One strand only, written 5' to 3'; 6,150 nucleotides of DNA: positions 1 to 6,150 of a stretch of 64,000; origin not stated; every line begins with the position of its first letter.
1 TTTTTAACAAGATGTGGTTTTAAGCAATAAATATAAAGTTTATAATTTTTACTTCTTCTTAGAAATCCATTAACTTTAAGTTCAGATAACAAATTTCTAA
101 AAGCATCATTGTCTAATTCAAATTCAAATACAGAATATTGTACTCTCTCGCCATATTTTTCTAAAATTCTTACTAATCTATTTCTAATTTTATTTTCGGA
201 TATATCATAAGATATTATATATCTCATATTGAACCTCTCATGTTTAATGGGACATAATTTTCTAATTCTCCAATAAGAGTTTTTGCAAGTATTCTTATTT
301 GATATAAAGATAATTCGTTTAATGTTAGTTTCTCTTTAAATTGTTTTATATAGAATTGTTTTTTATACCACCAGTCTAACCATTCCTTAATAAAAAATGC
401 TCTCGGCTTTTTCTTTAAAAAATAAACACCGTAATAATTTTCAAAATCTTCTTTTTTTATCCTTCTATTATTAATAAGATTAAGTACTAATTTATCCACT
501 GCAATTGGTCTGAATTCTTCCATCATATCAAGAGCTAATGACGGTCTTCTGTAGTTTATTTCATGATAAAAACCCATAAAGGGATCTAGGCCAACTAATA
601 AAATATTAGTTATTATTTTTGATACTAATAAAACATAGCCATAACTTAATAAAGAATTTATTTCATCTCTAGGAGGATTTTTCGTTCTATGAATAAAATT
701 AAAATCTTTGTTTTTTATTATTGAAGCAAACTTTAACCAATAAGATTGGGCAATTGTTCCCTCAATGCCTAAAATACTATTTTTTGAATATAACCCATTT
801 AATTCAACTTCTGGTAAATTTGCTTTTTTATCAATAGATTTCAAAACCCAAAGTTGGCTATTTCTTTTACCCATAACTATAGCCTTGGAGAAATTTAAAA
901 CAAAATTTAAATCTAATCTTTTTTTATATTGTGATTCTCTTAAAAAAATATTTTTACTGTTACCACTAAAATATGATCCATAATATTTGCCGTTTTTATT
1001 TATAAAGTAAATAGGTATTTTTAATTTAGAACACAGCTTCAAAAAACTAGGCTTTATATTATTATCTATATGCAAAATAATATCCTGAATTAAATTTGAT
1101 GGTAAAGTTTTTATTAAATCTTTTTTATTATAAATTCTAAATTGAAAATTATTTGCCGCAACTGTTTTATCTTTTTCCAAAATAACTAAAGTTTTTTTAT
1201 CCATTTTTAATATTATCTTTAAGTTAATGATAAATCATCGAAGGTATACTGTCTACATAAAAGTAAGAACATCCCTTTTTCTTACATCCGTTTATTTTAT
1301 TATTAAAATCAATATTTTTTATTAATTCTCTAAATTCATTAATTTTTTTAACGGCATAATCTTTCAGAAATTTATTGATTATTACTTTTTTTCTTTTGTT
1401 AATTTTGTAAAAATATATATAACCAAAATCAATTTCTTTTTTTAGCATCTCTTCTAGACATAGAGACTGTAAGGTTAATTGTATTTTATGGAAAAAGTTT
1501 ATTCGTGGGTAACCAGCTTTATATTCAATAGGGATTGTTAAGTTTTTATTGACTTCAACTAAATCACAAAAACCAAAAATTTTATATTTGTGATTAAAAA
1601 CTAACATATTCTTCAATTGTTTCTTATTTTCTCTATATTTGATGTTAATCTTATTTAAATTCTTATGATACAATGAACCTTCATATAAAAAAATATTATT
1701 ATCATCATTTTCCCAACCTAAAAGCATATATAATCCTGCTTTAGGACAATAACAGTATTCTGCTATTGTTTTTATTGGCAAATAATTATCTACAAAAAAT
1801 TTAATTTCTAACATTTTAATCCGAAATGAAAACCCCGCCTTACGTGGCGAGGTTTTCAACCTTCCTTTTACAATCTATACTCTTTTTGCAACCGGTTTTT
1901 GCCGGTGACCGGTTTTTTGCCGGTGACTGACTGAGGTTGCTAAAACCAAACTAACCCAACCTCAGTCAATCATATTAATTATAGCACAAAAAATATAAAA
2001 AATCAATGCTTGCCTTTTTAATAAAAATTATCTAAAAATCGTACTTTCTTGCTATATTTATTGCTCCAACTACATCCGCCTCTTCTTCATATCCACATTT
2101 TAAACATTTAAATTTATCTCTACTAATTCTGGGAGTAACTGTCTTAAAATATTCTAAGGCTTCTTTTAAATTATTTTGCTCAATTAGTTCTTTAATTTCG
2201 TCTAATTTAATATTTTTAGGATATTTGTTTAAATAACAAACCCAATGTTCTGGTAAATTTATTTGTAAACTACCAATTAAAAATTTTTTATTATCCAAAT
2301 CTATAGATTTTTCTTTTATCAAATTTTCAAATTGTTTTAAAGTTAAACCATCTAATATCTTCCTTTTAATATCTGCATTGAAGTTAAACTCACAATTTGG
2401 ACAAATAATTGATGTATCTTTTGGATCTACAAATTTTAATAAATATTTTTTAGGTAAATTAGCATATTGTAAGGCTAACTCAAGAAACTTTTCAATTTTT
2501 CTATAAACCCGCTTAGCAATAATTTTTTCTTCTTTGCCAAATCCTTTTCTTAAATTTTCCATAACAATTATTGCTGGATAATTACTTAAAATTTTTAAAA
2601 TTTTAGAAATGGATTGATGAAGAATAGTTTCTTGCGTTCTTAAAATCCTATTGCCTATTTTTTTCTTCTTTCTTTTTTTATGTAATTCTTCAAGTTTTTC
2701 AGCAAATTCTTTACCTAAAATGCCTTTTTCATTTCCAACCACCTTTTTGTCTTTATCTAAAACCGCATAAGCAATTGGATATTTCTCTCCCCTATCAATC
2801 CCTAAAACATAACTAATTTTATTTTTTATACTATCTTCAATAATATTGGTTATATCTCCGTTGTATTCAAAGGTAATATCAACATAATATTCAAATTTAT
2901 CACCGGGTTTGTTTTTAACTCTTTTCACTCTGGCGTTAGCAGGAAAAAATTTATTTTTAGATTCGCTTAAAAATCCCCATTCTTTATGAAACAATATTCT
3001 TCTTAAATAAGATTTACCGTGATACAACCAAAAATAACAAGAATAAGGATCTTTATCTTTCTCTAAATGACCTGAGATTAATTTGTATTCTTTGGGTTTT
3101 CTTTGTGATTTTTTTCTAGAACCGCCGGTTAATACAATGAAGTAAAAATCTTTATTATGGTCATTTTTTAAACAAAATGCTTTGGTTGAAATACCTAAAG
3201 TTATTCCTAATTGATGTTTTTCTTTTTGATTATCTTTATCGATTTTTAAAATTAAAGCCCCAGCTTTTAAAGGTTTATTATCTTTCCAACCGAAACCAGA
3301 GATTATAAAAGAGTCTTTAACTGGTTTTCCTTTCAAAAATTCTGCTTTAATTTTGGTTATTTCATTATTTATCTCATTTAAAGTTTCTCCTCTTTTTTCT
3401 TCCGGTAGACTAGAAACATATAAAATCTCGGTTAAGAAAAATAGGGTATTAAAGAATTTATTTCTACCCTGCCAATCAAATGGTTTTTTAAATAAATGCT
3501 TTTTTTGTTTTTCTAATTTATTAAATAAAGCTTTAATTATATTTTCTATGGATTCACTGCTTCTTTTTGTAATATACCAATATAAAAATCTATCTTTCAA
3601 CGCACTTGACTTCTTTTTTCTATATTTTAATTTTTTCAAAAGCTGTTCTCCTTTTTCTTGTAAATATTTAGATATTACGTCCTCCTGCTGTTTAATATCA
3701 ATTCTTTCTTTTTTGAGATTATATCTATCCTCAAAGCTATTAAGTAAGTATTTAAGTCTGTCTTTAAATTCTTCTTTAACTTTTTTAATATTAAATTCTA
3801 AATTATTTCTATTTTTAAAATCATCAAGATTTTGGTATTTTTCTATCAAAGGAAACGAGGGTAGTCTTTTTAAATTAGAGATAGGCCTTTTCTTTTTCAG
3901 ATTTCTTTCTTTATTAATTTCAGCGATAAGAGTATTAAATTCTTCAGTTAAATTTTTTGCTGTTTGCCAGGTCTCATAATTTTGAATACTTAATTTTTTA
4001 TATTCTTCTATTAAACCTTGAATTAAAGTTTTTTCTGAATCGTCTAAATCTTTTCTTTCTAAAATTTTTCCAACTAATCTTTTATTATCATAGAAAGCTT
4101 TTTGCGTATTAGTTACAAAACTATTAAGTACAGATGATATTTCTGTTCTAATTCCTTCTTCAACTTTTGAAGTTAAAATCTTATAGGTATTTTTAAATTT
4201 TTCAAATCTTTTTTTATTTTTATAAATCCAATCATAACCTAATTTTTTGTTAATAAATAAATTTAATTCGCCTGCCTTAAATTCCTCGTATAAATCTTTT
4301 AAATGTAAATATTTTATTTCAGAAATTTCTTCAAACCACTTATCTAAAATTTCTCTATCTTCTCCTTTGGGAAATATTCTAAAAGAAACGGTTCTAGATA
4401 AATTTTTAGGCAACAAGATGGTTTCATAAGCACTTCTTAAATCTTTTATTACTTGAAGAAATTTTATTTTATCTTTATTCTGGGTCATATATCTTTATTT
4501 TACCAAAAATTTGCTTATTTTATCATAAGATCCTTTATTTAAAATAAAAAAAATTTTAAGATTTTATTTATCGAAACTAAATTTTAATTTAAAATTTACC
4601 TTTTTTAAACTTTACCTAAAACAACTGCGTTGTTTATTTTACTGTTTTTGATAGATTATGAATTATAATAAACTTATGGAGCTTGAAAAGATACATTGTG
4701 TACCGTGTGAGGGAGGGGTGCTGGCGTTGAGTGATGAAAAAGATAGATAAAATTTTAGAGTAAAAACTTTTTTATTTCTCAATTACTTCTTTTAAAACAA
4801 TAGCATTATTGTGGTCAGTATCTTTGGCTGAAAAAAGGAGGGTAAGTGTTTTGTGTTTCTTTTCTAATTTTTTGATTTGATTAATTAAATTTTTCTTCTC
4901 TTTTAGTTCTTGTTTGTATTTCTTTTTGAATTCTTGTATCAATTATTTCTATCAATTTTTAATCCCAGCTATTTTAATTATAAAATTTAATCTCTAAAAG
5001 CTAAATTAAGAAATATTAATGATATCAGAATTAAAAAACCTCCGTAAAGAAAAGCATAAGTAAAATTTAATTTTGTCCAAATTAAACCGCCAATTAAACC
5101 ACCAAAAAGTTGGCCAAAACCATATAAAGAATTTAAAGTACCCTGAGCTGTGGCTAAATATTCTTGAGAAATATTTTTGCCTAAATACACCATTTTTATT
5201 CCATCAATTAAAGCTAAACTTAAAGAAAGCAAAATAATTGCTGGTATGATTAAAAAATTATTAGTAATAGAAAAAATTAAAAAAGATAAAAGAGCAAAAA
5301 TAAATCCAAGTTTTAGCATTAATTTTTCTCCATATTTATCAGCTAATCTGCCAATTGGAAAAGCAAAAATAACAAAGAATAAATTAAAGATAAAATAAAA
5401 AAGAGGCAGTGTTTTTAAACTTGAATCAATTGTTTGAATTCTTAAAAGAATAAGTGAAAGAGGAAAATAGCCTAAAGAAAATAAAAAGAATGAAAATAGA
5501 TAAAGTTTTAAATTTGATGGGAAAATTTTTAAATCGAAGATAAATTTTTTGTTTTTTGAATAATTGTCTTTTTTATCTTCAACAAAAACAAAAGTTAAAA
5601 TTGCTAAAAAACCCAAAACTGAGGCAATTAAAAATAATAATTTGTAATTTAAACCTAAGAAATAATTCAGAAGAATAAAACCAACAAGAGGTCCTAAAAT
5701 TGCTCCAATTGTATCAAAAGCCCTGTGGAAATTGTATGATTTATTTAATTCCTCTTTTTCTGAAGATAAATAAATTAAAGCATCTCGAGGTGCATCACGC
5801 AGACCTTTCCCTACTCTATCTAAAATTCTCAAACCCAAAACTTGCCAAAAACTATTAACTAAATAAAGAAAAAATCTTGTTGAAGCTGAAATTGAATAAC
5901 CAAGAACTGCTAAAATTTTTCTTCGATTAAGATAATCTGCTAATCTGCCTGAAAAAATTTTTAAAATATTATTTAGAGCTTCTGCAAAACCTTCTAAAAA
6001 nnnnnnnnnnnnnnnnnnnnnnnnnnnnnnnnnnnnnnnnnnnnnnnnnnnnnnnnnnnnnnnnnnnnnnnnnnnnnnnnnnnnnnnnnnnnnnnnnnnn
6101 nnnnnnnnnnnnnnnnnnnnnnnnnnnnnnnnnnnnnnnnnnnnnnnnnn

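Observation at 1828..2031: GC-rich repeat/hairpin element between effector and cas4: a candidate small RNA (tracrRNA-like) or terminator cluster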

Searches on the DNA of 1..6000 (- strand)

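Call 9: search_rna_families(source=window, start=1, end=6000, threshold=evalue, max_evalue=10)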
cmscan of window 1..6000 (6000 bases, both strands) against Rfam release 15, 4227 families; matches with E-value up to 10: 8.
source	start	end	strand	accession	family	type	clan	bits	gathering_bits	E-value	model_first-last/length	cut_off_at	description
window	3184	3265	+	RF01212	sn2524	Gene; snRNA; snoRNA; CD-box;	-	24.6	44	1.6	1-109/109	no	Small nucleolar RNA sn2524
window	3267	3348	+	RF01717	PhotoRC-II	Cis-reg;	-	20.3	39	9.7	1-96/96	no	PhotoRC-II RNA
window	1827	1856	+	RF01772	rnk_pseudo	Cis-reg; leader;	-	20.2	55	6.2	71-100/108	no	Pseudomonas rnk leader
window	1893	2043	+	RF02763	IsrM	Gene; sRNA;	-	19.6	376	0.024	24-226/329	no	IsrM sRNA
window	1783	1856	+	RF01393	isrJ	Gene; sRNA;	-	19.1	37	4.9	1-75/75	no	isrJ Hfq binding RNA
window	1785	1877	+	RF02621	BSnc120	Gene; sRNA;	-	18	114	3.5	1-88/88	no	Brucella sRNA 120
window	1414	1484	+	RF00099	SNORD22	Gene; snRNA; snoRNA; CD-box;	-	17.3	50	6.9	1-126/126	no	Small nucleolar RNA SNORD22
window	1809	1881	-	RF02621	BSnc120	Gene; sRNA;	-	17.1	114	7.1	1-88/88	no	Brucella sRNA 120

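Call 52: build_rna_model(alignment_id=A2)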
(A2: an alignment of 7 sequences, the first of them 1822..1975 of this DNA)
Model R1 built from alignment A2 (7 sequences, 162 columns); structure: RNAalifold consensus.
model positions 124; base pairs 22; branch points 2; effective number of sequences 2.27; information 0.59 bits per position. Calibrated on 0.2 Mb of random sequence (short: E-values are rough).
structure used (alignment columns):
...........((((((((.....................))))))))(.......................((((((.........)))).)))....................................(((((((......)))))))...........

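Call 53: search_with_rna_model(model_id=R1, sources=[window, L002, L003, L004, L005, L007, L008, L009, L010, L011, L012, L013, L014, L015, L016, L017, L018, L019, L020, L021, L022, L023, L024, L025, L026, L027, L028, L029, L030, L031, L032, L033, L034, L035, L036, L037, L038, L039, L040, L041, L042, L043, L044, L045, L046, L047, L048, L049, L050, L051, L052, L053, L054, L055, L056, L057, L058, L059, L060, L061, L062, L063, L064, L065, L066, L067, L068, L069, L070, L071, L072, L073, L074, L075, L076, L077, L078, L079, L080, L081, L082, L083, L084, L085, L086, L087, L088], max_evalue=1)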
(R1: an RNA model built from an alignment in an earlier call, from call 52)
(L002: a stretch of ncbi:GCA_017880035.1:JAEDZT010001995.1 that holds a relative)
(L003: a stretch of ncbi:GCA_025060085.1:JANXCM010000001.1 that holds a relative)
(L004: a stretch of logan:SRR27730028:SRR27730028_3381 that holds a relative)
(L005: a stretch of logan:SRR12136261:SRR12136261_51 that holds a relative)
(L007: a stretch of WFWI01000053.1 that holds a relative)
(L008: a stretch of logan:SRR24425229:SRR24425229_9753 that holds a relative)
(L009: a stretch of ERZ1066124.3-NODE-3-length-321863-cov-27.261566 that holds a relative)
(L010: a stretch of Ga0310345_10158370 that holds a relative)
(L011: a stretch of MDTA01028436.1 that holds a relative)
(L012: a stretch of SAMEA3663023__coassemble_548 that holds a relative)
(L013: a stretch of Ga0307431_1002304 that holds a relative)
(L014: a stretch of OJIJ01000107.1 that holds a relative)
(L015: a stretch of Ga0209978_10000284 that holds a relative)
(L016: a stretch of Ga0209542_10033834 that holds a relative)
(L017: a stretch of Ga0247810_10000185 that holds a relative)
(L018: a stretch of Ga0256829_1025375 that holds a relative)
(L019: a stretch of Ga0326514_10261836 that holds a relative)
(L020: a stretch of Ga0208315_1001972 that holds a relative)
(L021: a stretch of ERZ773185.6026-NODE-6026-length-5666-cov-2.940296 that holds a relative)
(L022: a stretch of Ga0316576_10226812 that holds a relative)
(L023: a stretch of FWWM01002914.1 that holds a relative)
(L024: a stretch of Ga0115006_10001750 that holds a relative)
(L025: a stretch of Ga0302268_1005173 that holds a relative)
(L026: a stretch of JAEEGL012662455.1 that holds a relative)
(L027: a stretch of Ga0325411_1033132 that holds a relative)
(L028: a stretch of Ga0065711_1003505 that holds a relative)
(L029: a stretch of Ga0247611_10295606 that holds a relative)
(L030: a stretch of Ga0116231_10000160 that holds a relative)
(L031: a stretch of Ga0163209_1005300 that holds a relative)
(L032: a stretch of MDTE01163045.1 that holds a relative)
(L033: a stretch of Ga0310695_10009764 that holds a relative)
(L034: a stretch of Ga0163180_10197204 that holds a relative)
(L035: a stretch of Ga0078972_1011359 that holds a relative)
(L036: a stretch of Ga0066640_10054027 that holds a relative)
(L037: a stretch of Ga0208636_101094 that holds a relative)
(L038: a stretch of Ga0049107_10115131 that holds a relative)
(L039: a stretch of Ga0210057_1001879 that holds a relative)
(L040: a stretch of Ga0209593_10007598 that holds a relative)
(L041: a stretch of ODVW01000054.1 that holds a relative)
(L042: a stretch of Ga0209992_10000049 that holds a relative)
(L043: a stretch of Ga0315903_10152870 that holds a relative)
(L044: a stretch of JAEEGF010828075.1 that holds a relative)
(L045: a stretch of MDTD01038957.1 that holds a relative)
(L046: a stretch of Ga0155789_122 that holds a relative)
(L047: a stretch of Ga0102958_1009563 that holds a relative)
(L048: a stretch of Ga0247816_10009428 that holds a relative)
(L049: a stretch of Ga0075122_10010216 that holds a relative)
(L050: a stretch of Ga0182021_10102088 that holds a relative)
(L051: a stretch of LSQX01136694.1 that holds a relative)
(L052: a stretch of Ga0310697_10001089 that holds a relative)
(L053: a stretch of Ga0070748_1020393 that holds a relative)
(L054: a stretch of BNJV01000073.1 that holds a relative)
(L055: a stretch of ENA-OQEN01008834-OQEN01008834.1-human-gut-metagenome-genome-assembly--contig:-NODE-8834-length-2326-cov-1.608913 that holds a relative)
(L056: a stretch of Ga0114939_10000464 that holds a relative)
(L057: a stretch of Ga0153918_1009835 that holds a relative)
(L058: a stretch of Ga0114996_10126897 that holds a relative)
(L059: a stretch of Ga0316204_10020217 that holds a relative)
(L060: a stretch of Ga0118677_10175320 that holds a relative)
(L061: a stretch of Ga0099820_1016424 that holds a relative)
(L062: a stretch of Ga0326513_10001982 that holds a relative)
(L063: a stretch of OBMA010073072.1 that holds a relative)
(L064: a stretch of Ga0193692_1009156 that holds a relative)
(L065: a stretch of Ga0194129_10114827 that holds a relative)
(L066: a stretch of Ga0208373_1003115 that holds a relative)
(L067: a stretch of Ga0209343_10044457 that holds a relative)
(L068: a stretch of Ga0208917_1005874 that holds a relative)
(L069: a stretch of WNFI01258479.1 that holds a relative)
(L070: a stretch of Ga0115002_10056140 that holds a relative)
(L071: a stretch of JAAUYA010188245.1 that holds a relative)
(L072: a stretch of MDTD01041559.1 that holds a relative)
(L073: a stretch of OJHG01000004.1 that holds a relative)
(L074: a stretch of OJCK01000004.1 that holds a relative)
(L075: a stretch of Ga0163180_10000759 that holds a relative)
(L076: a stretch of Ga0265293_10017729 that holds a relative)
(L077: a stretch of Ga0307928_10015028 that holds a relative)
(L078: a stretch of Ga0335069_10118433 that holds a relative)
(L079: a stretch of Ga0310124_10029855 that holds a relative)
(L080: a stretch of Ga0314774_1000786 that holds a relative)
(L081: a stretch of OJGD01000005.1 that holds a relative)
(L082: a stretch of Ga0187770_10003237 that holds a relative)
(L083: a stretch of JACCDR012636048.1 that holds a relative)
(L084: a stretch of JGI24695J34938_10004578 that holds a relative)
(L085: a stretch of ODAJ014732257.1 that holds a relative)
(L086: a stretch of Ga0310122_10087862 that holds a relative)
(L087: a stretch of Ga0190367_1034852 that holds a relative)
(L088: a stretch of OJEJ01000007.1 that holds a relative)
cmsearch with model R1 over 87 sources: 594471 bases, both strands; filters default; matches with E-value up to 1: 20.
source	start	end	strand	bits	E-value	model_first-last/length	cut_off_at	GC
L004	2849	2968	+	110.8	3.3e-23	1-124/124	no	0.42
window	1822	1968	-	108.9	9.1e-23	1-124/124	no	0.46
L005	3558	3678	+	107.9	1.6e-22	1-124/124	no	0.4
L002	2746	2888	+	102.6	2.7e-21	1-124/124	no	0.41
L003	12629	12752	+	102.5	3e-21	1-124/124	no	0.36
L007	2860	2988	+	102.1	3.6e-21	1-124/124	no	0.44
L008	2577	2690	+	97.5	4.4e-20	1-124/124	no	0.46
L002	2848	2936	-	24.6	0.0066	1-124/124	no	0.27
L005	3649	3693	-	19.9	0.086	63-113/124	no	0.31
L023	1490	1627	+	19.5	0.11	1-124/124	no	0.44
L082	2153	2279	-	17.7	0.28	1-124/124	no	0.33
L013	3515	3607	-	17.2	0.37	1-124/124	no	0.28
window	52739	52853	+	17.1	0.39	1-124/124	no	0.31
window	24782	24898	-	17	0.42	1-124/124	no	0.31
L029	1306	1445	+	16.9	0.44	1-124/124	no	0.39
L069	82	172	-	16.5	0.55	1-124/124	no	0.33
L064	1235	1312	+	16.2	0.65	1-124/124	no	0.32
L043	1039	1170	-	15.9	0.76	1-124/124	no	0.32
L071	822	928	+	15.5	0.95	1-124/124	no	0.29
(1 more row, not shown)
